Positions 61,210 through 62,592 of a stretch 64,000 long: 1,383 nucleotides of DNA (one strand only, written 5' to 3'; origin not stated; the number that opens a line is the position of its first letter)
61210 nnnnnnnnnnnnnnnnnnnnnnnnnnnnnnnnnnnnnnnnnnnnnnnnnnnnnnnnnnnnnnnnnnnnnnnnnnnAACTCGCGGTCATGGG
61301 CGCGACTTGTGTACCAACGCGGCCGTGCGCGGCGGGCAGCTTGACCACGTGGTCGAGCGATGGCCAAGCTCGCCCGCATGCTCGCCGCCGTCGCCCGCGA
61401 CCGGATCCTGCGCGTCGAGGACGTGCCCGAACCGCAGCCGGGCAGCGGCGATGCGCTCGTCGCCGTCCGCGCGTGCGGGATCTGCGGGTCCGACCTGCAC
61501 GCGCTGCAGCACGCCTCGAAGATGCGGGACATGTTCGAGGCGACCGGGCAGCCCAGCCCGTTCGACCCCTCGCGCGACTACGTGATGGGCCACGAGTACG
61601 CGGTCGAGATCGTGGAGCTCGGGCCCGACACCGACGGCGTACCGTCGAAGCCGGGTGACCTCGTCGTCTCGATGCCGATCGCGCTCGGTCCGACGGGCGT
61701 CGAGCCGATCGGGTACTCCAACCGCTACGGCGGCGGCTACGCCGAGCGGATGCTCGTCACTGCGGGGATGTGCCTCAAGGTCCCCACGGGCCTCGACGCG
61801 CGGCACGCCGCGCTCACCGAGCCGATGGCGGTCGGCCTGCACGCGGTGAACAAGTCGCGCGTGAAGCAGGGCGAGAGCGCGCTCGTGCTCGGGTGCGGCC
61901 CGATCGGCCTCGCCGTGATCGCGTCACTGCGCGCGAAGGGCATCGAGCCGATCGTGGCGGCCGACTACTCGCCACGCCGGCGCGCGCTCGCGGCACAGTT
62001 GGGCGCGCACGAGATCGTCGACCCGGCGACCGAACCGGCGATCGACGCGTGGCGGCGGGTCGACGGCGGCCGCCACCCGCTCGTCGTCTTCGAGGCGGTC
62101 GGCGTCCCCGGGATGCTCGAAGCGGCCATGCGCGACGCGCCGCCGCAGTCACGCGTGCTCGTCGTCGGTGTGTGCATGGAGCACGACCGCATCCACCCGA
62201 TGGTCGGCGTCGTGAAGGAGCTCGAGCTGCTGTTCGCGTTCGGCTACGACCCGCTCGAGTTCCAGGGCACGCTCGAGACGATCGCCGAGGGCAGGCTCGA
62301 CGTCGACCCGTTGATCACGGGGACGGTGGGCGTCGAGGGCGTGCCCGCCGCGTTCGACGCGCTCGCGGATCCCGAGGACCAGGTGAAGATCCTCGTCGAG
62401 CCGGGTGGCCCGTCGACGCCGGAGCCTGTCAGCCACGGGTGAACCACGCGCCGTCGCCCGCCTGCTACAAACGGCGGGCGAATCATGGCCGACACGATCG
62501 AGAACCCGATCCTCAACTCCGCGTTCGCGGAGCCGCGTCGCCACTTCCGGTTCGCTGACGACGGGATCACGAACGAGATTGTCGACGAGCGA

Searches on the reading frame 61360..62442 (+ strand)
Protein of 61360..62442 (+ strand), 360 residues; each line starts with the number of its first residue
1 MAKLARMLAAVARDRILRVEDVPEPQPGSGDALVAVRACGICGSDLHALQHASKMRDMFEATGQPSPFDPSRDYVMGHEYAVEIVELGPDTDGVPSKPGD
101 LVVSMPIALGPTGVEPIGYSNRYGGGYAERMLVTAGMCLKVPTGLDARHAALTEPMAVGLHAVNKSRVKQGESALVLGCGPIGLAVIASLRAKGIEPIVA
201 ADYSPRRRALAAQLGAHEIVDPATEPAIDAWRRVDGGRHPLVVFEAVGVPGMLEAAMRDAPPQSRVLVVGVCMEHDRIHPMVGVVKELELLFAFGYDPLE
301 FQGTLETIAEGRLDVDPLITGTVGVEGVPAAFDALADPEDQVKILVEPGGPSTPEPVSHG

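Call 14: find_encoding_contigs(protein=window:61360-62442:+, flank=10000, max_places=6)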
Protein window:61360-62442:+ (360 aa): 5 contigs read that carry it; 5 places shown.
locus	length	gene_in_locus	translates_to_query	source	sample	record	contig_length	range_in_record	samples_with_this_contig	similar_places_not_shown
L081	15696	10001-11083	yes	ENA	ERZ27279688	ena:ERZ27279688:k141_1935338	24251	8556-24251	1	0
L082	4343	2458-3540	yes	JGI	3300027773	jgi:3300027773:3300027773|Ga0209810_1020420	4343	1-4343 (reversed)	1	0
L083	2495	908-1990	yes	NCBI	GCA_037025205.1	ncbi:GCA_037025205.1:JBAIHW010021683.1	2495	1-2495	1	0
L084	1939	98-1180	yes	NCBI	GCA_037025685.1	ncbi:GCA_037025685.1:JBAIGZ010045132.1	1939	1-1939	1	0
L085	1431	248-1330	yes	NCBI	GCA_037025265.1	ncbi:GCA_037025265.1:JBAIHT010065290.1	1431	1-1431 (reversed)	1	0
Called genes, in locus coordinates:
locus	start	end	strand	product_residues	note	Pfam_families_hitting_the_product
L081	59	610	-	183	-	PF01569:PAP2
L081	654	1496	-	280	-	PF12705:PDDEXK_1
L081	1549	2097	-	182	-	PF04229:GrpB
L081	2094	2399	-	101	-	-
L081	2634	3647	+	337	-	PF00296:Bac_luciferase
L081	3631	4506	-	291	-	PF00561:Abhydrolase_1, PF12146:Hydrolase_4, PF12697:Abhydrolase_6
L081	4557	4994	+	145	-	PF13577:SnoaL_4 (weak), PF13474:SnoaL_3, PF14534:DUF4440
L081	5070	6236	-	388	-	PF00296:Bac_luciferase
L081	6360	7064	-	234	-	-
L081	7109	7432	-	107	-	-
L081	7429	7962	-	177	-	PF19502:DUF6036 (faint)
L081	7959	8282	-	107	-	PF13560:HTH_31, PF01381:HTH_3, PF12844:HTH_19 (weak)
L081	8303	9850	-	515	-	PF01039:Carboxyl_trans, PF03255:ACCA (weak)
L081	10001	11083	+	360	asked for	PF08240:ADH_N, PF16912:Glu_dehyd_C (weak), PF00107:ADH_zinc_N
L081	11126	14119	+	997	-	PF04851:ResIII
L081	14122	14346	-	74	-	-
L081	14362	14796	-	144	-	-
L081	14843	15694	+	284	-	?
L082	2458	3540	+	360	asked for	PF08240:ADH_N, PF16912:Glu_dehyd_C (weak), PF00107:ADH_zinc_N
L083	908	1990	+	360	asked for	PF08240:ADH_N, PF16912:Glu_dehyd_C (weak), PF00107:ADH_zinc_N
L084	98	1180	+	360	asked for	PF08240:ADH_N, PF16912:Glu_dehyd_C (weak), PF00107:ADH_zinc_N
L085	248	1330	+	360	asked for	PF08240:ADH_N, PF16912:Glu_dehyd_C (weak), PF00107:ADH_zinc_N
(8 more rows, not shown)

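Call 22: search_protein_families(library=pfam, proteins=[L081:11126-14119:+, L081:14122-14346:-, L081:14362-14865:-, L081:14843-15696:+], max_evalue=0.1)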
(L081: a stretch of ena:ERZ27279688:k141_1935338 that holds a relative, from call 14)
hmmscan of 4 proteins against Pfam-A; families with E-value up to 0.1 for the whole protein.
L081:11126-14119:+ (997 aa): 3 families
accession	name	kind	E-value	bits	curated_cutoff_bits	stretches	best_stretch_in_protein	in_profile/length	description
PF04851.21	ResIII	-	1.1e-08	35.7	22.5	1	148-311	20-141/164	Type III restriction enzyme, res subunit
PF19778.5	RE_endonuc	-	0.0062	16.8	23.4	1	870-948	6-78/108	Endonuclease domain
PF13401.12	AAA_22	-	0.011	16.5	27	1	160-314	14-104/130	AAA domain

L081:14122-14346:- (74 aa): 0 families

L081:14362-14865:- (167 aa): 0 families

L081:14843-15696:+ (284 aa): 1 family
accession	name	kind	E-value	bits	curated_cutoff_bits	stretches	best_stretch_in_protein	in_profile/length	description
PF01555.25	N6_N4_Mtase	-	6e-13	49.7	26.7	1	158-275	1-90/221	DNA methylase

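Call 23: search_protein_families(library=ncbifam, proteins=[L081:11126-14119:+, L081:14122-14346:-, L081:14362-14865:-, L081:14843-15696:+], max_evalue=0.1)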
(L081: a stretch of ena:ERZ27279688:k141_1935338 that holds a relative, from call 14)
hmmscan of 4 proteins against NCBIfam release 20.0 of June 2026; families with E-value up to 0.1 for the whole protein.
L081:11126-14119:+ (997 aa): 4 families
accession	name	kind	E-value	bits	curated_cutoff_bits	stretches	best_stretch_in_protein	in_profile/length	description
NF046055.1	restr_BPTD_3080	equivalog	0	1183.5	800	1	5-985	1-964/970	BPTD_3080 family restriction endonuclease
NF012027.0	PRK15483.1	equivalog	0.00014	20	564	1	595-637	502-544/986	type III restriction-modification system endonuclease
NF053632.1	heli_RadD_YejH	equivalog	0.00044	18.7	720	1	594-639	298-343/573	DNA repair helicase RadD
NF046051.1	restrict_EcoAI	equivalog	0.0054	15.2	550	0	153-180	179-205/768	EcoAI/FtnUII family type I restriction enzme subunit R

L081:14122-14346:- (74 aa): 0 families

L081:14362-14865:- (167 aa): 0 families

L081:14843-15696:+ (284 aa): 1 family
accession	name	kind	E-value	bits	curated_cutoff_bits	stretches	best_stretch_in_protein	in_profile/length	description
NF050803.1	DnaMtaseCcrMCaul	equivalog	5.3e-05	22.3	830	1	133-253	3-104/350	adenine-specific DNA-methyltransferase CcrM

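Call 24: search_protein_families(library=padloc, proteins=[L081:11126-14119:+, L081:14122-14346:-, L081:14362-14865:-, L081:14843-15696:+], max_evalue=0.1)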
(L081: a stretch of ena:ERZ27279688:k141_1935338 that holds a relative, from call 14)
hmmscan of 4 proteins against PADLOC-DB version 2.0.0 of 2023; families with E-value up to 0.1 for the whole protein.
L081:11126-14119:+ (997 aa): 4 families
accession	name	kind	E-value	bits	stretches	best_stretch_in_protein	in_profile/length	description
PDLC03648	REase_III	-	5.4e-06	22.8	1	595-638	311-354/871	Type III restriction enzyme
PDLC03647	REase_III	-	4.3e-05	19.8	1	591-637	503-549/989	Type III restriction enzyme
PDLC03651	REase_III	-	0.0066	12.5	0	153-312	70-210/873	Type III restriction enzyme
PDLC03649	REase_III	-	0.0074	12.2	1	592-637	492-537/973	Type III restriction enzyme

L081:14122-14346:- (74 aa): 0 families

L081:14362-14865:- (167 aa): 0 families

L081:14843-15696:+ (284 aa): 23 families
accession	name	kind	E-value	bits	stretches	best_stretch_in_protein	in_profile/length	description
PDLC03632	MTase_III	-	3.7e-93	311.2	1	43-278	67-308/983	Type III methyltransferase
PDLC03636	MTase_III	-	5.2e-25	86.2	2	206-272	87-155/575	Type III methyltransferase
PDLC03354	MTase_II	-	1.2e-23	81.8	1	133-269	60-185/425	Type II methyltransferase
PDLC03644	MTase_III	-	2e-21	74.4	1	120-270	25-166/542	Type III methyltransferase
PDLC03635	MTase_III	-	3e-20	70.5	2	211-272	266-327/708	Type III methyltransferase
PDLC03634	MTase_III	-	6.4e-20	69.6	1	133-271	94-231/621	Type III methyltransferase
PDLC03633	MTase_III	-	1.1e-17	61.9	1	107-259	54-197/616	Type III methyltransferase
PDLC03641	MTase_III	-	1.8e-17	61.2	1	129-269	100-240/657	Type III methyltransferase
PDLC03638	MTase_III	-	2.2e-15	54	2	211-269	429-487/816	Type III methyltransferase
PDLC03300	MTase_II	-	5.8e-15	53.1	1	155-270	28-143/302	Type II methyltransferase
PDLC03637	MTase_III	-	1.7e-13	48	1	133-267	121-240/513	Type III methyltransferase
PDLC03339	MTase_II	-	7.5e-13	46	1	137-265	7-112/399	Type II methyltransferase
PDLC03640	MTase_III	-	7.1e-12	42.5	1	134-258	44-160/654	Type III methyltransferase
PDLC03642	MTase_III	-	2e-11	41.3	1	211-267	137-193/528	Type III methyltransferase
PDLC03371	MTase_II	-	3.4e-09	34.6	1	130-270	7-125/260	Type II methyltransferase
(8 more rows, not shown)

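Call 35: search_dna_similar(query=L081:11126-14116:+, collection=plasmids, mode=protein, max_rows=25)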
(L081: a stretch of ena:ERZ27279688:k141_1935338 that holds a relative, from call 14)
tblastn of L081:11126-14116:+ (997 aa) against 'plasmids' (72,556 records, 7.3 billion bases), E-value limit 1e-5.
Records with a match: 56; places in all: 59; records where one place covers at least 80% of the query: 38.
Best place of each record, by identity: 60-80% 2; <60% 54.
By first word of the organism name: Rhizobium 4; Shinella 4; Rhodococcus 4; Pseudomonas 4; Sphingobium 4; Sphingomonas 2; Methylibium 2; Agrobacterium 2; Rhizorhabdus 2; Planktothrix 2; and 23 more.
By predicted mobility (MOB-suite, as given by PLSDB): non-mobilizable 22; conjugative 21; mobilizable 13.
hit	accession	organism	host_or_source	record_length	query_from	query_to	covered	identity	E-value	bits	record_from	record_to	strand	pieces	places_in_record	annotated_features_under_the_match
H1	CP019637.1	Nostocales cyanobacterium HT-58-2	mixed culture,Nan Madol, Pohnpei soil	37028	5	988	99%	60.5%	0e+0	1207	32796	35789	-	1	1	restriction endonuclease subunit R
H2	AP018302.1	Fischerella sp. NIES-4106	-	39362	5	993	99%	60.1%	0e+0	1205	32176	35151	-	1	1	type III restriction-modification enzyme, R/helicase subunit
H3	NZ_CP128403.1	Candidatus Chlorohelix allophototropha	Single colony of Candidatus Chlorohelix ...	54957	5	991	99%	59.6%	0e+0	1188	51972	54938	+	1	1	BPTD_3080 family restriction endonuclease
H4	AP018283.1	Chondrocystis sp. NIES-4102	-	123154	5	995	99%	59.1%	0e+0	1196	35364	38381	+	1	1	type III restriction-modification enzyme, R/helicase subunit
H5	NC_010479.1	Picosynechococcus sp. PCC 7002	-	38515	5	995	99%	57.6%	0e+0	1162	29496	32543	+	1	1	BPTD_3080 family restriction endonuclease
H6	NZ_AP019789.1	Methylomagnum ishizawai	-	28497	1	994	100%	53.7%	0e+0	1011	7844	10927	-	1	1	BPTD_3080 family restriction endonuclease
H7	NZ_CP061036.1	Sphingomonas aliaeris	whole organism,Pork steak,pork steak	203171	6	984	98%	48.5%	0e+0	852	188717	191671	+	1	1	BPTD_3080 family restriction endonuclease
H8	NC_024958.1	Methylibium sp. T29-B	water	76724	5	977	98%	47.8%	0e+0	784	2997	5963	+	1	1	BPTD_3080 family restriction endonuclease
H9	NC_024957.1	Methylibium sp. T29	water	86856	5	977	98%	47.8%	0e+0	784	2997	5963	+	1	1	BPTD_3080 family restriction endonuclease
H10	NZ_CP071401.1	Rhizobium leguminosarum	lentil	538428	6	979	98%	47.3%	0e+0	789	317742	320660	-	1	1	BPTD_3080 family restriction endonuclease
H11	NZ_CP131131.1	Shinella zoogloeoides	isolate,Activated charcoal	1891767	8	977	97%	47.2%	0e+0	814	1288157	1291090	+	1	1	none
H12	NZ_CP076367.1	Gemmobacter fulvus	cell culture,Anabaena culture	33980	5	993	99%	45.9%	0e+0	782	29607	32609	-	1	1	BPTD_3080 family restriction endonuclease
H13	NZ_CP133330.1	Rhodococcus sp. DN22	-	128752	1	977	98%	46.2%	0e+0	812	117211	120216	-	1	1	BPTD_3080 family restriction endonuclease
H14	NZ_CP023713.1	Rhodococcus ruber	cell culture,dyed contaminated landsoil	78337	1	977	98%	46.2%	0e+0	813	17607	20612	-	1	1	BPTD_3080 family restriction endonuclease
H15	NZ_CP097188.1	Rhodococcus sp. GA1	cell culture,soil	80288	1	977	98%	46.2%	0e+0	813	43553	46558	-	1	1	BPTD_3080 family restriction endonuclease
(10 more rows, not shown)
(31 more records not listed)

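Call 36: search_solved_structures(query=L081:11126-14116:+, max_evalue=1, show_alignments=2)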
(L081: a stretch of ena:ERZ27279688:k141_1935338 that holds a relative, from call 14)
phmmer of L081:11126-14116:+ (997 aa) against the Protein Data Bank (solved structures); distinct sequences matched with E-value up to 1: 2.
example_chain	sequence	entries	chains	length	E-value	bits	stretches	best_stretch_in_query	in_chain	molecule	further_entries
4xpz_A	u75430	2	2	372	0.73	10.8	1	816-867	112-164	RNA polymerase II subunit A C-terminal domain phosphatase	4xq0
6jde_B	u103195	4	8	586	0.81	10.6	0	593-639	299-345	Putative DNA repair helicase RadD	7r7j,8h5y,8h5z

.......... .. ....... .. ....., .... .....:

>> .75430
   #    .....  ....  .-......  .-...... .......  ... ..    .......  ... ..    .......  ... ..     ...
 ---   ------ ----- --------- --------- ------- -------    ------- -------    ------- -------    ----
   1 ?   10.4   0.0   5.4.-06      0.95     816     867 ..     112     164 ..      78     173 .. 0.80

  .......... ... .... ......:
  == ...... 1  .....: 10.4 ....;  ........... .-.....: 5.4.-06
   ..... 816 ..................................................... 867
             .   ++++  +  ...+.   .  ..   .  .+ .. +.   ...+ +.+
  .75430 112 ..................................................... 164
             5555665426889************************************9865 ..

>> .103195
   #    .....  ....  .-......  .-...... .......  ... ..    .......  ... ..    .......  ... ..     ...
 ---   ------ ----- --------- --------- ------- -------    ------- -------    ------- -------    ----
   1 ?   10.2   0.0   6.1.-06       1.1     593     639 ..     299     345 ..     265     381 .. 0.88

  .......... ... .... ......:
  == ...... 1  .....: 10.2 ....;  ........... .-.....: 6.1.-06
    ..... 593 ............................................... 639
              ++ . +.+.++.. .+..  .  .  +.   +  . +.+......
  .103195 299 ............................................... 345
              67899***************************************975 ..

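Call 37: get_annotated_region(hit=H5, flank=6000)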
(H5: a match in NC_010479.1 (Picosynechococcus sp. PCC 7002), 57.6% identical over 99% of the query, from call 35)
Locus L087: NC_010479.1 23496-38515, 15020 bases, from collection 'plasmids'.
description: Picosynechococcus sp. PCC 7002 plasmid pAQ5, complete sequence
organism: Picosynechococcus sp. PCC 7002 (NCBI taxid 32049)
taxonomy: Bacteria; Cyanobacteriota; Cyanophyceae; Chroococcales; Geminocystaceae; Picosynechococcus; Picosynechococcus sp. PCC 7002
host: -; source: -; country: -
typing (MOB-suite, as given by PLSDB): non-mobilizable
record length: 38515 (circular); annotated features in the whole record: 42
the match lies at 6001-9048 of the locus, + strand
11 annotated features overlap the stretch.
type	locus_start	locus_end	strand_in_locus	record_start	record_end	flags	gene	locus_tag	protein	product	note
CDS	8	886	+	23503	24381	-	-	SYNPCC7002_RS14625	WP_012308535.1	class I SAM-dependent methyltransferase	-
CDS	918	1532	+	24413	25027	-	-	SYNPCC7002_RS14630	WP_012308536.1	alpha-ketoglutarate-dependent dioxygenase AlkB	-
CDS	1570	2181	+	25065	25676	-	-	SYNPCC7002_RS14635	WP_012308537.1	hypothetical protein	-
CDS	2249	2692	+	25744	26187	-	-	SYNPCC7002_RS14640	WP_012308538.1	hypothetical protein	-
CDS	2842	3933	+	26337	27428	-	-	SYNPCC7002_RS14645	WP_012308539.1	hypothetical protein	-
CDS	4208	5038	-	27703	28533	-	-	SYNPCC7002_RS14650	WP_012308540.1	Abi family protein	-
CDS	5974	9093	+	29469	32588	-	-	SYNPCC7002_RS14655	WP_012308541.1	BPTD_3080 family restriction endonuclease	-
CDS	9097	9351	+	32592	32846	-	-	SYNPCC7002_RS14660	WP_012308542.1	UPF0175 family protein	-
CDS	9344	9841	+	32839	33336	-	-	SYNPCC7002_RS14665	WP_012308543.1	DUF3368 domain-containing protein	-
CDS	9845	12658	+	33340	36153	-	-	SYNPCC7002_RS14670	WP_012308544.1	site-specific DNA-methyltransferase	GO:0009307 - DNA restriction-modification system [Evidence IEA]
CDS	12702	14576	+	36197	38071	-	-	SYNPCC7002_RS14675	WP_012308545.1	hypothetical protein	-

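Call 38: get_annotated_region(hit=H14, flank=7000)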
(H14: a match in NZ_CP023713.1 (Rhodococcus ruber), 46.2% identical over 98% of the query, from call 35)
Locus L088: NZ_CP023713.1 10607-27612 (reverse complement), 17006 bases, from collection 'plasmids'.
description: Rhodococcus ruber strain YC-YT1 plasmid unnamed2, complete sequence
organism: Rhodococcus ruber (NCBI taxid 1830)
taxonomy: Bacteria; Actinomycetota; Actinomycetes; Mycobacteriales; Nocardiaceae; Rhodococcus; Rhodococcus ruber
host: -; source: cell culture,dyed contaminated landsoil; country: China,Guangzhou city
typing (MOB-suite, as given by PLSDB): mobilizable; replicon rep_cluster_1732; relaxase MOBF
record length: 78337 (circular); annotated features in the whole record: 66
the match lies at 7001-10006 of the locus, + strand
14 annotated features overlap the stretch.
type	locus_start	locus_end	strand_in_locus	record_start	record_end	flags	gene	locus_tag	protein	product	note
CDS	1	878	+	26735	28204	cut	-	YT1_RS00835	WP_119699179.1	ParB N-terminal domain-containing protein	-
CDS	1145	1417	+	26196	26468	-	-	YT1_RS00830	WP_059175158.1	hypothetical protein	-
CDS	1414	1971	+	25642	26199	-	-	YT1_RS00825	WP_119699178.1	DnaB-like helicase N-terminal domain-containing protein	GO:0006260 - DNA replication [Evidence IEA]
CDS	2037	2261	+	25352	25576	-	-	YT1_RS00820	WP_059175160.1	hypothetical protein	-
CDS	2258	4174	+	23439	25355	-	-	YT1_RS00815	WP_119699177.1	Fic family protein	-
CDS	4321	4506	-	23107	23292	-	-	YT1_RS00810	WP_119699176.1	hypothetical protein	-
CDS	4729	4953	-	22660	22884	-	-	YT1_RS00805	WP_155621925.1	hypothetical protein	-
CDS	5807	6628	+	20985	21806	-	-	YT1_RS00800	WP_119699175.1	hypothetical protein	-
CDS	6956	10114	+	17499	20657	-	-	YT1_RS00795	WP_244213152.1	BPTD_3080 family restriction endonuclease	-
CDS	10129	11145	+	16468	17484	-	-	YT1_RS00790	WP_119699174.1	DNA methyltransferase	GO:0006306 - DNA methylation [Evidence IEA]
CDS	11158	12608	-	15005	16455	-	-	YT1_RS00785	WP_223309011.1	IS3 family transposase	-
CDS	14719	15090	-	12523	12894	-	-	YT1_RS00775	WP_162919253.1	hypothetical protein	-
CDS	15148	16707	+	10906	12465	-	istA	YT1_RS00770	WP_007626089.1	IS21 family transposase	-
CDS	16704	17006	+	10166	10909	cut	-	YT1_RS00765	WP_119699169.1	ATP-binding protein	-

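Call 47: find_homologous_proteins(query=L081:14365-14796:-, max_evalue=0.001)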
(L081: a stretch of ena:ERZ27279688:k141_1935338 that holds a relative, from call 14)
Query L081:14365-14796:- (144 aa): 5 proteins with E <= 0.001 among 3891 candidates.
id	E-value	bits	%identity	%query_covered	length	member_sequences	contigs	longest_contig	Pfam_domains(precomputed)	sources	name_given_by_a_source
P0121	3.5e-81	288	100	100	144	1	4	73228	-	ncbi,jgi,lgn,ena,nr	ncbi:MAG TPA: hypothetical protein VFC33_11195 [Acidimicrobiia bacterium]|nr:hypothetical protein [A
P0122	2.1e-16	78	40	98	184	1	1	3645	PF18967.6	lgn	-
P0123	1.4e-15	76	38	88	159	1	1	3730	PF18967.6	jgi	jgi:hypothetical protein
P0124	4.6e-14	71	38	97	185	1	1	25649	PF18967.6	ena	-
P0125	6.2e-13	67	33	97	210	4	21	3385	PF18967.6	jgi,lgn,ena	jgi:hypothetical protein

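Call 48: find_encoding_contigs(protein=P0121, flank=10000, max_places=6)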
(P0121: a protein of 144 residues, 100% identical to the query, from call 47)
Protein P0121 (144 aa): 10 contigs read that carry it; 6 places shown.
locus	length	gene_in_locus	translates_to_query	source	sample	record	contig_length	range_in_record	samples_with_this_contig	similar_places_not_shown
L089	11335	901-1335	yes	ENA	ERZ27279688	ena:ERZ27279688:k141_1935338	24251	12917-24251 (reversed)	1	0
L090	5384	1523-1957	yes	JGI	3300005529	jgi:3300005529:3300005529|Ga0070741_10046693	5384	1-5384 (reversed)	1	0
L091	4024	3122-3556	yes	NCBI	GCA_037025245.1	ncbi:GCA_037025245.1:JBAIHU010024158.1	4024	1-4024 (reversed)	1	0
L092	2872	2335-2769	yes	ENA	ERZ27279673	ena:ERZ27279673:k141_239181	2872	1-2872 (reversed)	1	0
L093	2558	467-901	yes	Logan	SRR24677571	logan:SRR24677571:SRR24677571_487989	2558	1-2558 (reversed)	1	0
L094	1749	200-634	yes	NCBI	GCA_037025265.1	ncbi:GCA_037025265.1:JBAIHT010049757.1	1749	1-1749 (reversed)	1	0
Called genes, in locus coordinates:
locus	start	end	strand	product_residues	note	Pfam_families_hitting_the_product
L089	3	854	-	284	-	?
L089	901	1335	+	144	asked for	-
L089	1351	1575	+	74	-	-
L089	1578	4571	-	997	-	PF04851:ResIII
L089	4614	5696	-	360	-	PF08240:ADH_N, PF16912:Glu_dehyd_C (weak), PF00107:ADH_zinc_N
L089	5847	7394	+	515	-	PF01039:Carboxyl_trans, PF03255:ACCA (weak)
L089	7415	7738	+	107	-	PF13560:HTH_31, PF01381:HTH_3, PF12844:HTH_19 (weak)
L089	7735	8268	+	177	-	PF19502:DUF6036 (faint)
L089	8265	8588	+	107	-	-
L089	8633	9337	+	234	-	-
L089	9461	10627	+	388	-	PF00296:Bac_luciferase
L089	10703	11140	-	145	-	PF13577:SnoaL_4 (weak), PF13474:SnoaL_3, PF14534:DUF4440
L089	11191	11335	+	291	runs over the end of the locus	PF00561:Abhydrolase_1, PF12146:Hydrolase_4, PF12697:Abhydrolase_6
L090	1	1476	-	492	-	?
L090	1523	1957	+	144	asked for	-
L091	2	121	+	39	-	?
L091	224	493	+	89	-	-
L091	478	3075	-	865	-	PF01555:N6_N4_Mtase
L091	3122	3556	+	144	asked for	-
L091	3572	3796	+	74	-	-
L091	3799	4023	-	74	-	?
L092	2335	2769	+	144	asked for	-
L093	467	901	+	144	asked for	-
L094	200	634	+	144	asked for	-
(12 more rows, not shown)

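Call 49: find_encoding_contigs(protein=P0124, flank=5000, max_places=3)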
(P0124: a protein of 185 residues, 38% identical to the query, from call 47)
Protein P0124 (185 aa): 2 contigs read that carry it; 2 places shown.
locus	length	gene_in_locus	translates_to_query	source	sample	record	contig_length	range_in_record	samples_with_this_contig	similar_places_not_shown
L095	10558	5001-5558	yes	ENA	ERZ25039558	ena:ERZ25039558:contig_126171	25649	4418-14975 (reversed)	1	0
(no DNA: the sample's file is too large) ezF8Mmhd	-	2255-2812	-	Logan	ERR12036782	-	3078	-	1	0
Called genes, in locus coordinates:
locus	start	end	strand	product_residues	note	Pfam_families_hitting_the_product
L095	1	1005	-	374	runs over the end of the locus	PF05762:VWA_CoxE (faint)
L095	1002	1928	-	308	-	PF00004:AAA (weak), PF07728:AAA_5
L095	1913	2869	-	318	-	PF19995:iSTAND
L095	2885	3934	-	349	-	PF00656:Peptidase_C14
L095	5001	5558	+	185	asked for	PF18967:PycTM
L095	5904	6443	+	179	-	PF13565:HTH_32 (weak)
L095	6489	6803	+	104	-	-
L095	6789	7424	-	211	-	PF11716:MDMPI_N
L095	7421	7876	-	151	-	PF08327:AHSA1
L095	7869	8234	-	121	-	PF12840:HTH_20, PF01022:HTH_5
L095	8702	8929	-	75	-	-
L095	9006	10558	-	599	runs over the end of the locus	PF13655:RVT_N, PF00078:RVT_1, PF08388:GIIM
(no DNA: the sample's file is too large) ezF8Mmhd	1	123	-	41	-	?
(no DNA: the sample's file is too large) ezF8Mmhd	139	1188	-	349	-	PF00656:Peptidase_C14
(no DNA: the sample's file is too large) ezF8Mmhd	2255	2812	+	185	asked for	PF18967:PycTM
